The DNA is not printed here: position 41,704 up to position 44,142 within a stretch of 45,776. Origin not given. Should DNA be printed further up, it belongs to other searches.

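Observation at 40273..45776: Composite candidate operon: USP, CsoSCA-like protein, insertion-bearing SulP, DabB, DabA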

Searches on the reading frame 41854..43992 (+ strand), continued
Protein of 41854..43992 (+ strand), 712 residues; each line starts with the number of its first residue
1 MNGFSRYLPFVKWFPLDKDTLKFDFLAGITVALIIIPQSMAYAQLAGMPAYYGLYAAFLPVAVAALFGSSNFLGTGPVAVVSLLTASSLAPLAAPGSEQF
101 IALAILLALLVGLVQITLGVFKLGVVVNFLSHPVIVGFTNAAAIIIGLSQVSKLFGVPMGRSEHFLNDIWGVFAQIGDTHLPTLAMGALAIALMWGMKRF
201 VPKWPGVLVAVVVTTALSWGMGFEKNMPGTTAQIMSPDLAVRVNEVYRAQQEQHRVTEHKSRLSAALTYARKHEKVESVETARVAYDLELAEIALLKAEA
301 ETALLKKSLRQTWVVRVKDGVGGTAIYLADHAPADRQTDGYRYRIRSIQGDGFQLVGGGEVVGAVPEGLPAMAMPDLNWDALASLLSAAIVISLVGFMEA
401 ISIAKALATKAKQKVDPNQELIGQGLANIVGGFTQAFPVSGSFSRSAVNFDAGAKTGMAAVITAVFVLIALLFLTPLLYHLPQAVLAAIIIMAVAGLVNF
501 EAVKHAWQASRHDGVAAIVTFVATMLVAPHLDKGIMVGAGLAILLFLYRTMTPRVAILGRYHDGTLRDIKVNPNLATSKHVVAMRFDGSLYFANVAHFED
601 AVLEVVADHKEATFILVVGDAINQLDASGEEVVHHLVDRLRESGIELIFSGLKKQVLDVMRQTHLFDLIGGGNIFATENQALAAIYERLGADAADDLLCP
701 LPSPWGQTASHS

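Call 73: find_encoding_contigs(protein=P0157, flank=10000, max_places=1)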
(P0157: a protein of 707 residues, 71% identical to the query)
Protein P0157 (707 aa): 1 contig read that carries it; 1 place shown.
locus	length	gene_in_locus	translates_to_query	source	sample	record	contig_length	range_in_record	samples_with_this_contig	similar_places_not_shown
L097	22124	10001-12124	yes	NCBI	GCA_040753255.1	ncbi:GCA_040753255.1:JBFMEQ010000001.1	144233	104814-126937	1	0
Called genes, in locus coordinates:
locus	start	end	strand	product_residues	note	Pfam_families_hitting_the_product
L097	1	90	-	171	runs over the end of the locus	PF00571:CBS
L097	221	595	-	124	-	PF00072:Response_reg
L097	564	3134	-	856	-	PF01326:PPDK_N, PF00391:PEP-utilizers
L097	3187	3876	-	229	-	-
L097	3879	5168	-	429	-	PF01925:TauE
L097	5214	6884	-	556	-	PF02743:dCache_1, PF00512:HisKA (weak), PF02518:HATPase_c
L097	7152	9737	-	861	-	PF00916:Sulfate_transp, PF01740:STAS (weak), PF00582:Usp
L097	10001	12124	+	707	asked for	PF00916:Sulfate_transp, PF01740:STAS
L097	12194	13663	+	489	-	PF00361:Proton_antipo_M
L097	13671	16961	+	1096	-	PF10070:DabA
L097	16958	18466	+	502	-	PF00662:Proton_antipo_N, PF00361:Proton_antipo_M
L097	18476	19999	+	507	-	PF00361:Proton_antipo_M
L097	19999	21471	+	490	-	PF00361:Proton_antipo_M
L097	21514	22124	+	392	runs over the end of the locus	PF13679:Methyltransf_32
